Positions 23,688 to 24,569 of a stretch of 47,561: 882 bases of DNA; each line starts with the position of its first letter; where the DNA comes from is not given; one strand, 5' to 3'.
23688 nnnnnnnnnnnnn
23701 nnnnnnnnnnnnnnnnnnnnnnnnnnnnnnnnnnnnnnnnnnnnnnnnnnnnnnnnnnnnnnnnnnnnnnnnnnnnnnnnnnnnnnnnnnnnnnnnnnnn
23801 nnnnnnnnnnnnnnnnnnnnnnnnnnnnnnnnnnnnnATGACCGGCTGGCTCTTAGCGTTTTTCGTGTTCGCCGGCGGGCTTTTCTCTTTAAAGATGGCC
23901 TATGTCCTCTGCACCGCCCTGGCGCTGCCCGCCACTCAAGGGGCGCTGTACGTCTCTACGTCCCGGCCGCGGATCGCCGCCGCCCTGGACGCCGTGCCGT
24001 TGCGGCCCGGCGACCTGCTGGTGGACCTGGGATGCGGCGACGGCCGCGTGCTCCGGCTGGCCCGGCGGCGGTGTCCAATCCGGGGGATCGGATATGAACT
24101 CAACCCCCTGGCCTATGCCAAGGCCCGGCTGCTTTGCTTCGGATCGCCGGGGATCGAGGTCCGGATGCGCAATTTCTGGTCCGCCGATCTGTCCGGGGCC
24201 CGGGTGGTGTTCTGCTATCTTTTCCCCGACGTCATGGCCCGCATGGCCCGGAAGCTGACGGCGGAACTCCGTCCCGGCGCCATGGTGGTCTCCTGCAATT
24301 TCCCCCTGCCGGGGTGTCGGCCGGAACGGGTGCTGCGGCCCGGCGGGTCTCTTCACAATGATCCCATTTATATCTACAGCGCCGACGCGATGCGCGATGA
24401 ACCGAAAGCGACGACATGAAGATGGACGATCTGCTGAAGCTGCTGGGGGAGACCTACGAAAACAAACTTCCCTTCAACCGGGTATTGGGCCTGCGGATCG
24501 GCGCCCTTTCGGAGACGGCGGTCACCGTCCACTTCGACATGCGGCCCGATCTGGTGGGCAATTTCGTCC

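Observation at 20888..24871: An MCP is translationally coupled to an orphan 563-aa protein, a membrane methyltransferase and a thioesterase, with no che genes nearby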

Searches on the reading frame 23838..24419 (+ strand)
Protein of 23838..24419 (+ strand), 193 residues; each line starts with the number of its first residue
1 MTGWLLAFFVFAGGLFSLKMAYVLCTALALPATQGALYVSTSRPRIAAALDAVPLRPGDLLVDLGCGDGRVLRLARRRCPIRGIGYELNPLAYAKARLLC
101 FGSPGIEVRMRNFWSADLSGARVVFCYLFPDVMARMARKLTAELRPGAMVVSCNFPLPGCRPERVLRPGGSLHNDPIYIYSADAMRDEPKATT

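Call 3: search_protein_families(library=pfam, proteins=[window:23838-24419:+], max_evalue=0.01)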
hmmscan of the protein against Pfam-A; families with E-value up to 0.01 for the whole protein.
window:23838-24419:+ (193 aa): 5 families
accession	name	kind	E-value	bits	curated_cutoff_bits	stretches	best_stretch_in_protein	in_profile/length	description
PF13649.12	Methyltransf_25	-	0.00053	21.1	27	1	62-146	2-95/97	Methyltransferase domain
PF08241.18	Methyltransf_11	-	0.00075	20.5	21.2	0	62-128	1-73/95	Methyltransferase domain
PF13489.12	Methyltransf_23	-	0.0012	19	27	1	51-96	14-60/164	Methyltransferase domain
PF07021.18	MetW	-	0.0032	17.5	21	1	55-89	11-45/193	Methionine biosynthesis protein MetW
PF02353.26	CMAS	-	0.0035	17.1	27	1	45-97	50-104/273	Mycolic acid cyclopropane synthetase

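Call 4: search_protein_families(library=ncbifam, proteins=[window:23838-24419:+], max_evalue=0.01)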
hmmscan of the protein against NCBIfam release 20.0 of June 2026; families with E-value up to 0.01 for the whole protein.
window:23838-24419:+ (193 aa): 6 families
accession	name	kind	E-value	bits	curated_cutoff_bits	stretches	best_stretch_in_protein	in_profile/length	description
NF041081.1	prot_lys_mtase_Arch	equivalog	2.9e-14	53.4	200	1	56-180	8-136/142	protein-lysine N-methyltransferase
NF045667.1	MTase_DVU1556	equivalog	1.5e-06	27.8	155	1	48-101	13-66/213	DVU_1556 family methyltransferase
TIGR02081.1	metW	equivalog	0.0022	17.6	189.5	1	56-89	12-45/194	methionine biosynthesis protein MetW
NF040660.1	mycolic_MTase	equivalog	0.003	17.2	390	1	46-93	49-96/283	cyclopropane mycolic acid synthase family methyltransferase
TIGR04543.1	ketoArg_3Met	equivalog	0.0034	16.5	425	1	59-99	151-192/336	2-ketoarginine methyltransferase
NF050150.1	RiPP_MTase_ApyS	equivalog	0.0048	16.1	400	1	61-97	145-182/323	RiPP biosynthesis methyltransferase ApyS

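Call 45: find_homologous_proteins(query=window:23838-24416:+, max_evalue=0.00001)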
Query window:23838-24416:+ (193 aa): 1101 proteins with E <= 0.00001 among 3002 candidates; the best 120 are listed.
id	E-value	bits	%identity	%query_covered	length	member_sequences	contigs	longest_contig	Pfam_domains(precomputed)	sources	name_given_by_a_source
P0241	1.6e-124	431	99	100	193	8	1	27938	-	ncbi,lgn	-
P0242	9.1e-111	386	89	100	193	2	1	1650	-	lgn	-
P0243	4.3e-96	339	82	97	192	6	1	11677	-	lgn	-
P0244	2.4e-95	336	78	100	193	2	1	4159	-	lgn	-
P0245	4.4e-93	329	80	99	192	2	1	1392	-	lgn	-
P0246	5.5e-92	325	82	93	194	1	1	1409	PF13649.13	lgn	-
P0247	1.5e-79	284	70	94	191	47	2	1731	PF02353.27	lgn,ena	-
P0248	3.0e-79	284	68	96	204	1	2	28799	PF13649.13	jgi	jgi:SAM-dependent methyltransferase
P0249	2.1e-78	281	68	93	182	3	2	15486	-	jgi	-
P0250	9.7e-78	279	68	93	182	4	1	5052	-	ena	-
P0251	2.8e-77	277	65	95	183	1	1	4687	-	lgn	-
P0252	7.7e-77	276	68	93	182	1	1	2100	-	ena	-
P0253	8.8e-77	275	68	93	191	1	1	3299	-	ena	-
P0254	9.1e-77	275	65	96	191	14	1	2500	PF02353.27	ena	-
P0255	9.4e-77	275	66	95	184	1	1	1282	PF02353.27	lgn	-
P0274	1.1e-75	272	66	95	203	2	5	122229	-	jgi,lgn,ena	-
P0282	3.9e-75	270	66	95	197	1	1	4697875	-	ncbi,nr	ncbi:MAG: class I SAM-dependent methyltransferase [Deltaproteobacteria bacterium]|nr:MAG: class I SA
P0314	1.7e-73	265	63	93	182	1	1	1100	PF02353.27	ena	-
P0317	2.1e-73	264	62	98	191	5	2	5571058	-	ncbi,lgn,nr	ncbi:MAG: class I SAM-dependent methyltransferase [Deltaproteobacteria bacterium]|nr:MAG: class I SA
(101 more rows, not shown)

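Call 47: find_encoding_contigs(protein=P0282, flank=5000, max_places=1)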
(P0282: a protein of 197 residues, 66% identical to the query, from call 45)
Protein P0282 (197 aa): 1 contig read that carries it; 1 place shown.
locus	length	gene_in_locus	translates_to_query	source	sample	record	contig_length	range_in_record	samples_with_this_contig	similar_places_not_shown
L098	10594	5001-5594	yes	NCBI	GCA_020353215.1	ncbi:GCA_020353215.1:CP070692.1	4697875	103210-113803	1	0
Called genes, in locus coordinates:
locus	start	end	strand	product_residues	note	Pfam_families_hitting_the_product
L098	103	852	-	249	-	PF00515:TPR_1 (faint), PF07719:TPR_2 (faint), PF13181:TPR_8 (faint), PF13371:TPR_9 (faint), PF13414:TPR_11 (faint), PF13424:TPR_12 (faint), PF13428:TPR_14 (faint), PF13432:TPR_16 (weak), +1 more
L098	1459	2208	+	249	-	PF00027:cNMP_binding, PF00498:FHA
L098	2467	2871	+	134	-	-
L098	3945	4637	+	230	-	PF04402:SIMPL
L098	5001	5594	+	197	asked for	-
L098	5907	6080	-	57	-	-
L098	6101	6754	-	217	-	PF01196:Ribosomal_L17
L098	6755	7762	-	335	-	PF01193:RNA_pol_L, PF01000:RNA_pol_A_bac, PF03118:RNA_pol_A_CTD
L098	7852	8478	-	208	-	PF00163:Ribosomal_S4, PF01479:S4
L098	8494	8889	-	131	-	PF00411:Ribosomal_S11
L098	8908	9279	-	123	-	PF00416:Ribosomal_S13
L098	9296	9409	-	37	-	PF00444:Ribosomal_L36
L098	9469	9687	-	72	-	PF01176:eIF-1a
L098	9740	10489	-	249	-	PF00557:Peptidase_M24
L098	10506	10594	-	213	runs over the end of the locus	PF00406:ADK, PF13207:AAA_17, PF13238:AAA_18 (weak), PF13671:AAA_33 (weak), PF17213:Hydin_ADK (faint), PF05191:ADK_lid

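Call 48: find_encoding_contigs(protein=P0317, flank=5000, max_places=1)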
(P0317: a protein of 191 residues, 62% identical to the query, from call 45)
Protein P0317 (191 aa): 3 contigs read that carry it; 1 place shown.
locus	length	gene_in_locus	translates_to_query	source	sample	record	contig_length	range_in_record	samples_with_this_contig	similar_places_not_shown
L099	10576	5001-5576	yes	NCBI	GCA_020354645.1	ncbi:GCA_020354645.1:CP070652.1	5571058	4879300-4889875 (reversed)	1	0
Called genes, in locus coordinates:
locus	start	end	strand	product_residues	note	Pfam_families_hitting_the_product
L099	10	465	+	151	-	PF13527:Acetyltransf_9 (weak), PF00583:Acetyltransf_1, PF13673:Acetyltransf_10, PF13508:Acetyltransf_7, PF08445:FR47 (weak)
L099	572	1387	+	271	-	PF00248:Aldo_ket_red (faint)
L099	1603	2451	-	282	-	-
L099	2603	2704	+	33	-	PF17070:Thx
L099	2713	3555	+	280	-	PF01678:DAP_epimerase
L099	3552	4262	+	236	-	PF03167:UDG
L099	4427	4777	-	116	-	PF07238:PilZ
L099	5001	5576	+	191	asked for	-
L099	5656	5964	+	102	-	-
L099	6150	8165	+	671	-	PF13188:PAS_8 (weak), PF00989:PAS, PF08448:PAS_4, PF13188:PAS_8 (weak), PF08447:PAS_3 (weak), PF13426:PAS_9, PF02518:HATPase_c, PF00072:Response_reg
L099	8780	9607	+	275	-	PF00520:Ion_trans, PF07885:Ion_trans_2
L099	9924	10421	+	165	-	PF21349:RUBY_RBDX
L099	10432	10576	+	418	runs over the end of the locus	PF00202:Aminotran_3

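Call 49: find_encoding_contigs(protein=P0274, flank=5000, max_places=1)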
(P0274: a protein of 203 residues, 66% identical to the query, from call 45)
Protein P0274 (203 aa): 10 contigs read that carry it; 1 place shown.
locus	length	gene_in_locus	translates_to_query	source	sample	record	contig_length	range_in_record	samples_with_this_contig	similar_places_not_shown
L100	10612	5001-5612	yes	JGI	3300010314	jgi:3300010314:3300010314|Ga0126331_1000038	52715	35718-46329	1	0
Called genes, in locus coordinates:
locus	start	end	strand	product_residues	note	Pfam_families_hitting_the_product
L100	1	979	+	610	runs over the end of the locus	PF00496:SBP_bac_5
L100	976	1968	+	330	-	PF00005:ABC_tran, PF13304:AAA_21, PF08352:oligo_HPY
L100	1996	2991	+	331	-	PF00005:ABC_tran, PF08352:oligo_HPY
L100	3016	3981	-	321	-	-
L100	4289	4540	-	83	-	-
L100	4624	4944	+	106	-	PF02311:AraC_binding (faint), PF07883:Cupin_2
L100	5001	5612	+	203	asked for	-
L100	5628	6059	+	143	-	PF08570:DUF1761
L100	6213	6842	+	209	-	PF01810:LysE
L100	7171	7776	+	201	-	PF07437:YfaZ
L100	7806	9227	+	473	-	PF01553:Acyltransferase, PF19277:GPAT_C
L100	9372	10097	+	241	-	PF13650:Asp_protease_2, PF13975:gag-asp_proteas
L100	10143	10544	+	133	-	PF10861:DUF2784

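Call 55: search_protein_families(library=padloc, proteins=[window:23838-24416:+], max_evalue=0.01)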
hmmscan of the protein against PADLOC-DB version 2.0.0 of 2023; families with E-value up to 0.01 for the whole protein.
window:23838-24416:+ (193 aa): 1 family
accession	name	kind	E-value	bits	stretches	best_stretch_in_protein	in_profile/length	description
PDLC04134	mad2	-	3.5e-10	37.3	1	40-153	274-395/492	mads_2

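Call 57: search_solved_structures(query=A3, max_evalue=0.01, show_alignments=1)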
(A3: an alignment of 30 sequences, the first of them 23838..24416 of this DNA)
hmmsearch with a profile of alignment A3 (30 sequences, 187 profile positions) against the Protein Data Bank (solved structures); distinct sequences matched with E-value up to 0.01: 32.
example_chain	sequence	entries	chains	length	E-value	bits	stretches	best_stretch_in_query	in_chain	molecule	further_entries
5fa8_A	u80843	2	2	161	1.2e-26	97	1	38-184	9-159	Ribosomal protein L11 methyltransferase, putative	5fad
5jwj_A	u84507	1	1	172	1.5e-25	93.3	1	38-185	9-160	Protein-lysine N-methyltransferase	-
5bxy_A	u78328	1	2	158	1.5e-20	77.1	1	38-166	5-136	RNA methyltransferase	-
7l9u_A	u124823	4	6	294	1.8e-06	31.1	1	44-112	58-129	S-adenosylmethionine-dependent methyltransferase UmaA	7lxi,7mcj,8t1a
8raq_A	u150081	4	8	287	5.6e-05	26.3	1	45-106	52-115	Mycolic acid methyltransferase MmaA1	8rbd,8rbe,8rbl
1kpi_A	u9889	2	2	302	0.00018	24.6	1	49-98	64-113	CYCLOPROPANE-FATTY-ACYL-PHOSPHOLIPID SYNTHASE 2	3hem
2fk7_A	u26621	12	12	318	0.00032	23.8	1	45-93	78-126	methoxy mycolic acid synthase 4 | Hydroxymycolate synthase MmaA4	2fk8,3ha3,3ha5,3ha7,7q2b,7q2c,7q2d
7qos_A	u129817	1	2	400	0.00033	23.8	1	49-105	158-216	Cyclopropane-fatty-acyl-phospholipid synthase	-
29st_A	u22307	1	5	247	0.0012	22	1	47-103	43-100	Methyltransferase family protein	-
6jm9_X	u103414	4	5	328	0.0012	22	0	37-152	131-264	Histone-lysine N-methyltransferase, H3 lysine-79 specific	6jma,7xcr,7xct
6o96_K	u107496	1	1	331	0.0012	21.9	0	37-152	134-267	Histone-lysine N-methyltransferase, H3 lysine-79 specific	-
5drt_A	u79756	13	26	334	0.0012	21.9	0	37-152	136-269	Histone-lysine N-methyltransferase, H3 lysine-79 specific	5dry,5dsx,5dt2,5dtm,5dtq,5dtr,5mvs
6in3_A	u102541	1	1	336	0.0012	21.9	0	37-152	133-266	Histone-lysine N-methyltransferase, H3 lysine-79 specific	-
4wvl_A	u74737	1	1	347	0.0014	21.8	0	37-152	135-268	Histone-lysine N-methyltransferase, H3 lysine-79 specific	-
3sr4_A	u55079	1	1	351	0.0014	21.7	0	37-152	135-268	Histone-lysine N-methyltransferase, H3 lysine-79 specific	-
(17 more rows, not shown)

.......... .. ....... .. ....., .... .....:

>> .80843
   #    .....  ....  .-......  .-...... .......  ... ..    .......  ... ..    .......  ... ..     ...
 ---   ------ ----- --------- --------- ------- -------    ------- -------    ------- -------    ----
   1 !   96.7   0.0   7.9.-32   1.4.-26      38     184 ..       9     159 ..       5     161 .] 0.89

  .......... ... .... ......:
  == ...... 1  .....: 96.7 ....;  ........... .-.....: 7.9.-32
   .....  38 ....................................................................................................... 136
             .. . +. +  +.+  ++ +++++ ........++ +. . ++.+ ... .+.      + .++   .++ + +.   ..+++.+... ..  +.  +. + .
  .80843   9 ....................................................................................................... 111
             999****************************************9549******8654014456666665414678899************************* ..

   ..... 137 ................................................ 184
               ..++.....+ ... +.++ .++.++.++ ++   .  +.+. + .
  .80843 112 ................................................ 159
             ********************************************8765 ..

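Call 63: predict_structure(alignment_id=A3)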
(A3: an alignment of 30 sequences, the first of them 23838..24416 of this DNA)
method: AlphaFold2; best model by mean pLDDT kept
length: 193 residues; sequences in the alignment: 30
mean_pLDDT: 89.4   pTM: 0.84
mean pLDDT of the five models: 89.4, 88.7, 88.1, 87.6, 86.8
residues with pLDDT >= 90: 139; 70-90: 38; 50-70: 12; < 50: 4
segments of 3 or more residues with pLDDT < 50: 190-193
pLDDT, mean of each block of 10 residues (from residue 1): 90 94 87 72 90 95 94 95 94 94 94 93 92 92 96 93 88 81 79 44
secondary structure, 60 per line:
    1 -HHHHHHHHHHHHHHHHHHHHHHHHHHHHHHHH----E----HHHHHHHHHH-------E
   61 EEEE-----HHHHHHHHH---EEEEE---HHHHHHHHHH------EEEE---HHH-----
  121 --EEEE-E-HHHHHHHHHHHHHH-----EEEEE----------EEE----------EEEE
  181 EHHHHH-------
elements in order: H2-33 H43-52 E60-64 H70-78 E82-86 H90-99 E106-109 E123-126 H130-143 E149-153 E164-166 E177-181 H182-186

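Call 68: fold_search(model_id=the predicted structure, library=pdb)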
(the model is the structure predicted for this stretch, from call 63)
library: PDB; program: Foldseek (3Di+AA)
matches with E <= 10: 1981; with E <= 0.001: 1070
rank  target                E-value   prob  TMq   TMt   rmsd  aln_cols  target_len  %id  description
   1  5bxy_A                1.9e-13  1.00  0.70  0.86   1.9       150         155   33  Crystal structure of RNA methyltransferase from Salinibacter ruber in complex with S-Adenosyl-L-homocysteine (released 2015-07-01)
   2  5fad                  4.9e-13  1.00  0.72  0.86   1.5       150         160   30  SAH complex with aKMT from the hyperthermophilic archaeon Sulfolobus islandicus (released 2016-06-29)
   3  5bxy_B                1.5e-12  1.00  0.69  0.86   1.8       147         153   33  Crystal structure of RNA methyltransferase from Salinibacter ruber in complex with S-Adenosyl-L-homocysteine (released 2015-07-01)
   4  5fa8                  1.2e-11  1.00  0.70  0.86   1.8       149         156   30  SAM complex with aKMT from the hyperthermophilic archaeon Sulfolobus islandicu (released 2016-06-29)
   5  5jwj_MODEL_1_A        1.6e-11  1.00  0.67  0.79   2.7       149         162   28  NMR solution structure of a thermophilic lysine methyl transferase from Sulfolobus islandicus (released 2017-05-24)
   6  5epe                  2.8e-08  1.00  0.48  0.38   3.8       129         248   20  Crystal structure of SAM-dependent methyltransferase from Thiobacillus denitrificans in complex with S-Adenosyl-L-homocy (released 2015-11-25)
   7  9h09                  2.8e-08  1.00  0.54  0.47   5.1       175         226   15  Crystal structure of Halide methyltransferase from Tulasnella calospora in complex with sinefungin and mesitylene sulfon (released 2025-12-24)
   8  9h05                  3.3e-08  1.00  0.53  0.45   5.3       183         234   15  Crystal structure of Halide methyltransferase from Tulasnella calospora in complex with SAH (released 2025-12-24)
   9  9h04                  3.6e-08  1.00  0.53  0.45   5.2       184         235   15  Crystal structure of Halide methyltransferase from Tulasnella calospora in complex with SAH and mesitylene sulfonate (released 2025-12-24)
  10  9h07                  3.8e-08  1.00  0.54  0.47   9.8       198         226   14  Crystal structure of Halide methyltransferase from Tulasnella calospora in complex with SAH and mesitylene sulfonate at  (released 2025-12-24)
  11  5bp7_A                5.6e-08  1.00  0.49  0.39   3.7       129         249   23  Crystal structure of SAM-dependent methyltransferase from Geobacter sulfurreducens in complex with S-Adenosyl-L-homocy (released 2015-06-10)
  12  7q2b                  6.4e-08  1.00  0.50  0.35   2.3       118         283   16  mycolic acid methyltransferase Hma (MmaA4) from Mycobac-terium tuberculosis in complex with ZT218 (released 2022-02-02)
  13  9h08                  6.4e-08  1.00  0.54  0.47   5.0       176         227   15  Crystal structure of Halide methyltransferase from Tulasnella calospora in complex with SAH at room temperature (released 2025-12-24)
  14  1kpg_B                8.2e-08  1.00  0.50  0.35   2.4       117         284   18  Crystal Structure of mycolic acid cyclopropane synthase CmaA1 complexed with SAH and CTAB (released 2002-01-11)
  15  5gm1_A                8.8e-08  1.00  0.49  0.35   2.8       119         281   18  Crystal structure of methyltransferase TleD complexed with SAH (released 2016-09-28)
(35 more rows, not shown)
